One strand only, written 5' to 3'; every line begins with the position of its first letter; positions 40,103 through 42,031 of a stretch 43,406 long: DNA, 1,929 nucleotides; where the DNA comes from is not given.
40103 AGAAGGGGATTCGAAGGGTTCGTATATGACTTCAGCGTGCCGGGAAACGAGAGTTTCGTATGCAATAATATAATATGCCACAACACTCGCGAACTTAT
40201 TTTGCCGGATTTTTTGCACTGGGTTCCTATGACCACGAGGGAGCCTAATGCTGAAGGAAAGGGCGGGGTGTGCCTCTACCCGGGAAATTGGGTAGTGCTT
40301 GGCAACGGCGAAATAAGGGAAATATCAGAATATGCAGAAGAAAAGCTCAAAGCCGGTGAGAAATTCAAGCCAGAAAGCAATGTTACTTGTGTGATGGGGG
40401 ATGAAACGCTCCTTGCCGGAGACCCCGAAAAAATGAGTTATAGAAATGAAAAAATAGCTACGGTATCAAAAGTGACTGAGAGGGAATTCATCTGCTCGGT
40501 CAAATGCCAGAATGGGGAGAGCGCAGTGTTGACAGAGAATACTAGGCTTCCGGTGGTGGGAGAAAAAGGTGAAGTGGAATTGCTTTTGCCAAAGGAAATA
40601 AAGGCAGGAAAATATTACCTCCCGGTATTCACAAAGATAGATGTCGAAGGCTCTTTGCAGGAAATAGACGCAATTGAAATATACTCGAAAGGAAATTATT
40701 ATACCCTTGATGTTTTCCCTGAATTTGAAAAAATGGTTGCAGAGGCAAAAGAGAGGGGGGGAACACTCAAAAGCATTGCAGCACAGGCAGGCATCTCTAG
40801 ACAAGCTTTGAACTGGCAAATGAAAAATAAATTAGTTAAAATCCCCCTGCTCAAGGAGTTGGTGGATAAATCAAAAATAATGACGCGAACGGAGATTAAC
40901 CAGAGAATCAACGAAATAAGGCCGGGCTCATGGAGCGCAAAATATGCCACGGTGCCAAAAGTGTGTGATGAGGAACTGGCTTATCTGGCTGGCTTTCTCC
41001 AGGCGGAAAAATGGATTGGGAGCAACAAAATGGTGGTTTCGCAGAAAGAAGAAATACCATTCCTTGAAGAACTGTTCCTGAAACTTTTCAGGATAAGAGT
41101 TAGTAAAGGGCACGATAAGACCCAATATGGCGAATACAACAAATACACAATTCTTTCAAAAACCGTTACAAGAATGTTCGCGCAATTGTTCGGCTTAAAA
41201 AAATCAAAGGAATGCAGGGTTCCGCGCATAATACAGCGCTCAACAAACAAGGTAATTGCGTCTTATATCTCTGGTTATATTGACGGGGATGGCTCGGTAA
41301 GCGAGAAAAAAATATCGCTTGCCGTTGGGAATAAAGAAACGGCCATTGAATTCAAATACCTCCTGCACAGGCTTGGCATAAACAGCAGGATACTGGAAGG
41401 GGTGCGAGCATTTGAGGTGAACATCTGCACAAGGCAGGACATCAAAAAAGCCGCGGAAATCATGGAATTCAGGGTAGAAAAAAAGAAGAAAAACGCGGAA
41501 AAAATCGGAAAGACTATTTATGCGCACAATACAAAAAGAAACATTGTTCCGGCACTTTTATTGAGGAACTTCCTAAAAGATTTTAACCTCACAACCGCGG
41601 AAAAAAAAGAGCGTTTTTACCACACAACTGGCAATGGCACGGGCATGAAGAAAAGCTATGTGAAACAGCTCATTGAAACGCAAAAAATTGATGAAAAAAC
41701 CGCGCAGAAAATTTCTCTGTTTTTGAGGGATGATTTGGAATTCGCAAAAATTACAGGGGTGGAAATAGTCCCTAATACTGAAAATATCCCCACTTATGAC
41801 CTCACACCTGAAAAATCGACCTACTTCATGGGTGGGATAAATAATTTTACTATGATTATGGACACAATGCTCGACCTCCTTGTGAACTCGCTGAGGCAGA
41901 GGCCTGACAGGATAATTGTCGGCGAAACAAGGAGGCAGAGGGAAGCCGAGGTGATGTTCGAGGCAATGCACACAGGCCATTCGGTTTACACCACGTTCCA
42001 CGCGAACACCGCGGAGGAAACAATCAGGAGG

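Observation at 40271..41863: Second ATPase intein lacks every conserved His and the terminal Asn; it may be splicing-dead, domesticated or mechanistically atypical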

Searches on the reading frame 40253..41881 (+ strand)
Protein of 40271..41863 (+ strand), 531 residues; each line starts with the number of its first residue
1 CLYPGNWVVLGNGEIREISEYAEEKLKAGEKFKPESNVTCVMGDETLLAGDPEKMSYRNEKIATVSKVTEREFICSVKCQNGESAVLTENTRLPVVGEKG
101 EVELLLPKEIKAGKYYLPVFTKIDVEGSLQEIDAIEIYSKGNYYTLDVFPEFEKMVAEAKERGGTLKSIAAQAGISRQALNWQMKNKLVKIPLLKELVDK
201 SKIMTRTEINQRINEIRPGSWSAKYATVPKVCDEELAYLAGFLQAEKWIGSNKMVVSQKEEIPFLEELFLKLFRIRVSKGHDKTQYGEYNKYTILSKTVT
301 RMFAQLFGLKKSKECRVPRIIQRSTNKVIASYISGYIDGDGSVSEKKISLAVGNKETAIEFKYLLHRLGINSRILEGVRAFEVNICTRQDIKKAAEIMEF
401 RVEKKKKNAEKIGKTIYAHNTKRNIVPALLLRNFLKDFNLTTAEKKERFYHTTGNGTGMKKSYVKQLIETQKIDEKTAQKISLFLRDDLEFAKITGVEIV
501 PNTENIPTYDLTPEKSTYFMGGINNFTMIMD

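Call 4: search_protein_families(library=pfam, proteins=[window:40271-41863:+], max_evalue=1)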
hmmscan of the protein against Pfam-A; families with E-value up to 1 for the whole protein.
window:40271-41863:+ (531 aa): 7 families
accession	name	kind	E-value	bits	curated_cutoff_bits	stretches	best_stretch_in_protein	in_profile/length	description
PF14528.11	LAGLIDADG_3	-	4.9e-12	46.4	22.5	1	328-396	2-79/82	LAGLIDADG-like domain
PF14890.11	Intein_splicing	-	0.0095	16.2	35.8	1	9-524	2-149/155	Intein splicing domain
PF14734.12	DUF4469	-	0.02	15.3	22.6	1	78-124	44-88/101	Domain of unknown function (DUF4469) with IG-like fold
PF13518.12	HTH_28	-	0.15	12.6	25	1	154-179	4-28/52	Helix-turn-helix domain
PF13693.12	HTH_35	-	0.21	12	25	1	154-182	6-34/75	Winged helix-turn-helix DNA-binding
PF01381.28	HTH_3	-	0.22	12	23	0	160-181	6-27/55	Helix-turn-helix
PF00961.24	LAGLIDADG_1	-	0.38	12.1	23.1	1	333-413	1-79/102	LAGLIDADG endonuclease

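Call 5: find_homologous_proteins(query=window:40271-41863:+, max_evalue=0.001)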
Query window:40271-41863:+: 8000 candidates shared short words with the query, none scored E <= 0.001.

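Call 6: search_solved_structures(query=window:40271-41863:+, max_evalue=1, show_alignments=3)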
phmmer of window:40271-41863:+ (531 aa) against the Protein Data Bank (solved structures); distinct sequences matched with E-value up to 1: 6.
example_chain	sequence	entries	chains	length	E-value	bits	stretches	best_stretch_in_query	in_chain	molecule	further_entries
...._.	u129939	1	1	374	1.4e-07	33.8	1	223-374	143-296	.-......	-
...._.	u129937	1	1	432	1.5e-07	33.7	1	223-389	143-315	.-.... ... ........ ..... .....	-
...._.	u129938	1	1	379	2e-06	30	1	225-392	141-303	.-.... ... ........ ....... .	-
1dq3_A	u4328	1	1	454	0.00073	21.5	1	316-400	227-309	ENDONUCLEASE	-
2cw7_A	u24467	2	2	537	0.016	17.1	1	294-372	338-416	Endonuclease PI-PkoII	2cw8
3fd2_A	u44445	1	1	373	0.069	15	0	327-348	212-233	Site-specific DNA endonuclease I-MsoI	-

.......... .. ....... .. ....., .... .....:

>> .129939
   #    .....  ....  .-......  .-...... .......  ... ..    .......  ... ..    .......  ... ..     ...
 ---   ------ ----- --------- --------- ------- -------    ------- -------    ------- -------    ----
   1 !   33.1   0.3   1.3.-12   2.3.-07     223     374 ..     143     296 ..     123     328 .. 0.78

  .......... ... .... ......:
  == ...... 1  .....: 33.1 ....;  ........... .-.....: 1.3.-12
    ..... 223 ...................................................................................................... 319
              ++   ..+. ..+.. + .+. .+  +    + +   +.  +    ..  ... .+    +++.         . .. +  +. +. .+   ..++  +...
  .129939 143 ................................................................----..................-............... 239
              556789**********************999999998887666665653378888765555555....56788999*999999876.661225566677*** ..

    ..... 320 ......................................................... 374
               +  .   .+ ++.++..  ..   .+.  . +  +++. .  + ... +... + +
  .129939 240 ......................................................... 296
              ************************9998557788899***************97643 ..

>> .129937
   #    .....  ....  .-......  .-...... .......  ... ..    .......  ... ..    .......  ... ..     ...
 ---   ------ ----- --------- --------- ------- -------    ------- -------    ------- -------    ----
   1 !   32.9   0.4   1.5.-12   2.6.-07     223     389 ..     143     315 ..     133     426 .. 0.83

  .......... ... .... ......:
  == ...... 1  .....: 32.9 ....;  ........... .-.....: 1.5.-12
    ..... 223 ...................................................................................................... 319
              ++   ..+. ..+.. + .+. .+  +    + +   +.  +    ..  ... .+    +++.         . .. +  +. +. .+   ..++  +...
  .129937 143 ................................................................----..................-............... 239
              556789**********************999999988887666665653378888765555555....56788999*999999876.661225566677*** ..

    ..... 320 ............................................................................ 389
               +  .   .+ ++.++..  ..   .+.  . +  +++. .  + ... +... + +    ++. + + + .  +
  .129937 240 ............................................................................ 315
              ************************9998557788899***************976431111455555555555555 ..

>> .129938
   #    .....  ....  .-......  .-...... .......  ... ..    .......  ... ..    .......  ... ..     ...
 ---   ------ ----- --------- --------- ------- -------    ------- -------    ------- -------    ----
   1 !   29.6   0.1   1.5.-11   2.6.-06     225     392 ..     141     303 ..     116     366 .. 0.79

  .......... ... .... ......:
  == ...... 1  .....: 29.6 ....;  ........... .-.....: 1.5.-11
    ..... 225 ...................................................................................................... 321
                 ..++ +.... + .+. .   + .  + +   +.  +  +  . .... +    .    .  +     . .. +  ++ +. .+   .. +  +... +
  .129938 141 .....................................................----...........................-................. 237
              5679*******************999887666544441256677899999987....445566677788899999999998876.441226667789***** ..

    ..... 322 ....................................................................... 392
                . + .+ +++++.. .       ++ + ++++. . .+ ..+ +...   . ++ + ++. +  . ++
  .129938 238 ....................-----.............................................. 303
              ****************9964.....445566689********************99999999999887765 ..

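Call 13: search_protein_representatives(protein=window:40271-41863:+)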
Query: 531 residues. Proteins with E-value up to 0.001 (for the whole library): 392; up to 1e-10: 27; up to 1e-30: 3. The best 150 are listed.
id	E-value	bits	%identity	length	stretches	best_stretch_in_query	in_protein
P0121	1.1e-127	443.2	40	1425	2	1-531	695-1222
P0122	2.7e-125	435.2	45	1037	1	1-531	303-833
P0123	4.3e-79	282.9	37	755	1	1-447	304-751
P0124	1.4e-29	119.6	26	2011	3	6-523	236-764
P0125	8.2e-23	97.2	26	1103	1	6-523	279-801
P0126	2.2e-20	89.3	26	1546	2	6-523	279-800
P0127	5.4e-20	87.9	25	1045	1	7-531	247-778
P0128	7.3e-20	87.5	26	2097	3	5-523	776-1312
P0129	2.2e-19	85.9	26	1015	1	1-403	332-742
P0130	4.5e-18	81.6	27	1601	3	7-377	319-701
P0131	1.9e-16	76.2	26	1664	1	1-524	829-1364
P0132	1.9e-15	72.9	24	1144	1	37-523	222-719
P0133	2.0e-15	72.9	23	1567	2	8-523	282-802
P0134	3.5e-14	68.8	29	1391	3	230-374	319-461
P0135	9.0e-14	67.4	29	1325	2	289-376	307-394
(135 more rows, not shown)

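Call 25: find_related_loci(query=A2, collection=genome_contigs, flank=3000)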
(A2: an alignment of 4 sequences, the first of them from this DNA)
Query A2 (531 aa) in genome_contigs; peptide patterns used: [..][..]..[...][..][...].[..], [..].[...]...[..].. (x = any residue, [..] = any of these).
140 stretches matched a pattern; 28 encode a relative of the query (tblastn E <= 1e-3); 28 distinct loci.
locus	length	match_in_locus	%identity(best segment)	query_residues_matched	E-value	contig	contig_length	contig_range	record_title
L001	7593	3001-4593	73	1-531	0e+0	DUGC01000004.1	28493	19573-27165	MAG TPA_asm: Candidatus Iainarchaeum archaeon isolate UBA10205 contig_20886, whole genome shotgun sequence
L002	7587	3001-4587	53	1-531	0e+0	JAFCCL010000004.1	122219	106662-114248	MAG: Candidatus Iainarchaeum archaeon isolate AB_3033_Bin_170 AB_3033_Bin_170_scaffold_55, whole genome shotgun sequence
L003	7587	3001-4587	50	1-531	2e-174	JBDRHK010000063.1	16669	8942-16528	MAG: Candidatus Iainarchaeum archaeon isolate MEGAHIT-group-1.513 k141_12729389, whole genome shotgun sequence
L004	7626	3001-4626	36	1-531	2e-104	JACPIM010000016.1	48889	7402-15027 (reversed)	MAG: Candidatus Woesearchaeota archaeon isolate NC_groundwater_440_Ag_B-0.1um_30_18 GD18-4_B1_scaffold_1189470, whole ge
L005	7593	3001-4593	44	1-531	2e-134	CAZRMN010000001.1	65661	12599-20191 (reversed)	MAG TPA_asm: uncultured archaeon isolate binchicken_co6_549 genome assembly, contig: NODE_198_length_65661_cov_6.891428,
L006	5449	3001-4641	35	1-531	2e-103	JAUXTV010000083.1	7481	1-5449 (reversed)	MAG: Candidatus Woesearchaeota archaeon isolate C13_metabat.bin.27_sub C13_k141_16568, whole genome shotgun sequence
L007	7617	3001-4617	37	1-531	2e-100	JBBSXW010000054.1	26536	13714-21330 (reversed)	MAG: Nanoarchaeota archaeon isolate H51-bin130_1 H51_bin130_1_000000000054, whole genome shotgun sequence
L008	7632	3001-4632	35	1-531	2e-97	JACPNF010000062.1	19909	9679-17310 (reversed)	MAG: Candidatus Woesearchaeota archaeon isolate NC_groundwater_568_Ag_S-0.1um_31_11 S35_SO-1_scaffold_431287, whole geno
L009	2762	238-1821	36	1-531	2e-96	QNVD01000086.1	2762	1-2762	MAG: Hadesarchaea archaeon isolate WYZ-LMO6 Hadesarchaea_archaeon_WYZ-LMO6_contig-86, whole genome shotgun sequence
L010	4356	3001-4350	36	1-449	2e-81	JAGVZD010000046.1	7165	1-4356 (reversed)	Candidatus Woesearchaeota archaeon isolate RIFCSPLOWO2_02_FULL_30_14 rifcsplowo2_02_scaffold_19433, whole genome shotgun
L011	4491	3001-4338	36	8-451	1e-79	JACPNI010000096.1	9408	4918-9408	MAG: Candidatus Woesearchaeota archaeon isolate NC_groundwater_571_Ag_S-0.1um_33_7 S35_SO-1_scaffold_343133, whole genom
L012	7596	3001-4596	25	1-522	1e-31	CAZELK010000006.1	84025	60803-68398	MAG TPA_asm: Candidatus Woesearchaeota archaeon isolate binchicken_co251_306 genome assembly, contig: NODE_424_length_84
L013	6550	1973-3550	25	8-522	4e-27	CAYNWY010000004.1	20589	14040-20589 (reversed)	MAG TPA_asm: Candidatus Woesearchaeota archaeon isolate binchicken_co387_31 genome assembly, contig: NODE_2551_length_20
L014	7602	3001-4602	25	1-522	4e-24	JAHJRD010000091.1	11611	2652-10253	MAG: Nanoarchaeota archaeon isolate OS_PC_MetaG.mb.129 OS_PC_MetaG.mb.129_k141_630567, whole genome shotgun sequence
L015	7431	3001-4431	24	55-522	7e-23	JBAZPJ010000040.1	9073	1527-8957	MAG: Candidatus Nanoarchaeia archaeon isolate SO_2017_SWC_27 scaffold_6564_c1_LP-4_2017, whole genome shotgun sequence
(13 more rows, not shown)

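Call 33: predict_structure(alignment_id=A2)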
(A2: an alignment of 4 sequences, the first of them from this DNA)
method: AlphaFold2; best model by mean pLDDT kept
length: 531 residues; sequences in the alignment: 4
mean_pLDDT: 53.7   pTM: 0.39
mean pLDDT of the five models: 53.7, 51.2, 47.2, 45.2, 40.3
residues with pLDDT >= 90: 1; 70-90: 174; 50-70: 106; < 50: 250
segments of 3 or more residues with pLDDT < 50: 1-77, 85-89, 93-96, 116-125, 137-146, 216-232, 310-322, 418-468, 471-473, 479-531
pLDDT, mean of each block of 10 residues (from residue 1): 26 28 30 30 31 31 30 42 52 50 52 50 50 51 50 83 76 69 67 73 74 45 23 56 54 67 76 76 69 75 62 34 68 79 84 77 79 74 78 85 86 63 32 36 30 27 45 49 41 34 37 35 30 28
secondary structure, 60 per line:
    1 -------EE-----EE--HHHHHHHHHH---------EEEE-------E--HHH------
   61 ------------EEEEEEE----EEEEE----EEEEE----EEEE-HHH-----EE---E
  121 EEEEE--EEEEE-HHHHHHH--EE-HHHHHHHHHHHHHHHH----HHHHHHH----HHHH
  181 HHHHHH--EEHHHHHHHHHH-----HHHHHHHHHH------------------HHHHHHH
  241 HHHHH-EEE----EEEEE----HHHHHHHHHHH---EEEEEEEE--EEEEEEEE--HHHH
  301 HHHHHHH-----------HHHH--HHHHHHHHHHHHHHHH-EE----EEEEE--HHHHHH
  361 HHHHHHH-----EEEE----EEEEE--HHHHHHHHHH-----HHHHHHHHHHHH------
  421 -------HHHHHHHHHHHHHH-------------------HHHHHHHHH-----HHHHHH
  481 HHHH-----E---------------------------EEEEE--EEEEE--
elements in order: H19-28 E38-41 E73-79 E84-88 E93-97 E102-105 E120-125 E128-132 H134-140 H146-161 H166-172 H177-186 H191-200 H206-215 H234-245 E247-249 E254-258 H263-273 E277-284 E287-294 H297-307 H319-322 H325-340 E348-352 H355-367 E373-376 E381-385 H388-397 H403-414 H428-441 H461-469 H475-484 E518-522 E525-529

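Call 54: predict_structure(alignment_id=A5)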
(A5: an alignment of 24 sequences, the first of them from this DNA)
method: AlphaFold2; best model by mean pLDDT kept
length: 543 residues; sequences in the alignment: 24
mean_pLDDT: 87.4   pTM: 0.90
mean pLDDT of the five models: 87.4, 86.8, 85.9, 85.7, 85.2
residues with pLDDT >= 90: 329; 70-90: 163; 50-70: 42; < 50: 9
segments of 3 or more residues with pLDDT < 50: 1-5, 540-543
pLDDT, mean of each block of 10 residues (from residue 1): 60 94 94 76 72 92 92 87 88 90 88 93 93 94 93 94 92 86 90 93 91 95 87 96 96 81 90 96 90 89 93 82 95 98 96 94 95 94 91 92 96 94 70 78 62 56 77 80 82 91 94 90 88 76 40
secondary structure, 60 per line:
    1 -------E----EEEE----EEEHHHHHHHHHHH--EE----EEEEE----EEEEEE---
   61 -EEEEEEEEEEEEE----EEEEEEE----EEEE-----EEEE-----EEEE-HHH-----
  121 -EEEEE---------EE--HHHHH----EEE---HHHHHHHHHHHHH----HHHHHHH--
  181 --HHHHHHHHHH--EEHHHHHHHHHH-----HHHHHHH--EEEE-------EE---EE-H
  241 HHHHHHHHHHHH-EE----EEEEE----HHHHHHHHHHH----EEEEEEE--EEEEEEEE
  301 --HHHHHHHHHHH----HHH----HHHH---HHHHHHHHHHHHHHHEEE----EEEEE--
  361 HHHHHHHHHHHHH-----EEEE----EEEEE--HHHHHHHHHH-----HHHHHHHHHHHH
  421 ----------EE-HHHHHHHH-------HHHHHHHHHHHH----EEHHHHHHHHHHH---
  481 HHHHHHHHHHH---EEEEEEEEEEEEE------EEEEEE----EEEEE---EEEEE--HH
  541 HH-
elements in order: E13-16 E21-23 H24-34 E43-47 E52-57 E62-74 E79-85 E90-93 E99-102 E108-111 E122-126 H140-144 E149-151 H155-167 H172-178 H183-192 H197-206 H212-218 E221-224 H240-252 E260-264 H269-279 E284-290 E293-300 H303-313 H325-328 H332-346 E347-349 E354-358 H361-373 E379-382 E387-391 H394-403 H409-420 H434-441 H449-460 H467-477 H481-491 E495-507 E514-519 E524-528 E532-536 H539-542

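Call 56: find_related_loci(query=A6, collection=metagenome_contigs, flank=1500)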
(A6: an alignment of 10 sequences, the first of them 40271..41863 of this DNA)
Query A6 (531 aa) in metagenome_contigs; peptide patterns used: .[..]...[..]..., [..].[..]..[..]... (x = any residue, [..] = any of these).
57 stretches matched a pattern; 5 encode a relative of the query (tblastn E <= 1e-3); 5 distinct loci.
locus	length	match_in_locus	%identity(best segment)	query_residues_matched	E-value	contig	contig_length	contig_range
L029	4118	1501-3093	73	1-531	0e+0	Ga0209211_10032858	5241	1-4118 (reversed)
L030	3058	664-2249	75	1-531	0e+0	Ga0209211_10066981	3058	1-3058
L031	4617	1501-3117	37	1-531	2e-101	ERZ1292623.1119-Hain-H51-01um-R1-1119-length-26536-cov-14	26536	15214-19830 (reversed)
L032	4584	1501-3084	36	1-531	9e-95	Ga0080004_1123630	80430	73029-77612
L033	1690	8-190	87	471-531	3e-30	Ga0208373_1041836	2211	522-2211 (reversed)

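Call 58: fold_search(model_id=the predicted structure, library=pdb)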
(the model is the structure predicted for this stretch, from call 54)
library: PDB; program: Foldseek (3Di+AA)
matches with E <= 10: 746; with E <= 0.001: 80
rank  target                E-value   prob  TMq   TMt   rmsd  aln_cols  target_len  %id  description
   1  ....                  1.8e-25  1.00  0.64  0.79   5.1       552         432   18  Crystal structure of homing endonuclease-associated TliVMA intein (C1A) (released 2022-03-30)
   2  2cw7                  2.3e-23  1.00  0.70  0.70   5.8       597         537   15  Crystal structure of intein homing endonuclease II (released 2006-04-18)
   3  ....                  1.3e-21  1.00  0.57  0.82   6.1       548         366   16  Crystal structure of homing endonuclease-associated TliVMA intein (C1A, d333-339) (released 2022-03-30)
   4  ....                  2.8e-19  1.00  0.52  0.76   5.5       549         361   16  Crystal structure of homing endonuclease-associated PhoVMA intein (C1A) (released 2022-03-30)
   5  1dq3                  7.4e-16  1.00  0.56  0.66   8.9       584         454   14  CRYSTAL STRUCTURE OF AN ARCHAEAL INTEIN-ENCODED HOMING ENDONUCLEASE PI-PFUI (released 2000-07-05)
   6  1um2_B                3.9e-09  1.00  0.39  0.49  24.1       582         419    9  Crystal Structure of the Vma1-Derived Endonuclease with the Ligated Extein Segment (released 2004-09-22)
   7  1jva_B                5.5e-09  1.00  0.39  0.48  24.6       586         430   10  CRYSTAL STRUCTURE OF THE VMA1-DERIVED ENDONUCLEASE BEARING THE N AND C EXTEIN PROPEPTIDES (released 2002-08-29)
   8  1vde_B                7.9e-09  1.00  0.39  0.48  23.8       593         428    9  PI-SCEI, A HOMING ENDONUCLEASE WITH PROTEIN SPLICING ACTIVITY (released 1998-04-08)
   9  1jva_A                2.1e-08  1.00  0.39  0.47  23.3       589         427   10  CRYSTAL STRUCTURE OF THE VMA1-DERIVED ENDONUCLEASE BEARING THE N AND C EXTEIN PROPEPTIDES (released 2002-08-29)
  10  1ef0_A                7.5e-08  1.00  0.39  0.48  24.6       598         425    9  CRYSTAL STRUCTURE OF PI-SCEI MINIPRECURSOR (released 2000-06-07)
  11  2dch                  1.1e-07  1.00  0.29  0.71   4.0       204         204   19  Crystal structure of archaeal intron-encoded homing endonuclease I-Tsp061I (released 2006-07-06)
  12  1ef0_B                1.2e-07  1.00  0.37  0.49  24.2       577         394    9  CRYSTAL STRUCTURE OF PI-SCEI MINIPRECURSOR (released 2000-06-07)
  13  1um2_A                5.5e-07  1.00  0.37  0.46  24.7       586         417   11  Crystal Structure of the Vma1-Derived Endonuclease with the Ligated Extein Segment (released 2004-09-22)
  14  1lws_A                5.8e-07  1.00  0.39  0.48  23.2       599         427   10  Crystal structure of the intein homing endonuclease PI-SceI bound to its recognition sequence (released 2002-09-27)
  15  3hyi                  2.0e-06  1.00  0.25  0.46  18.1       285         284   17  Crystal structure of full-length DUF199/WhiA from Thermatoga maritima (released 2009-09-01)
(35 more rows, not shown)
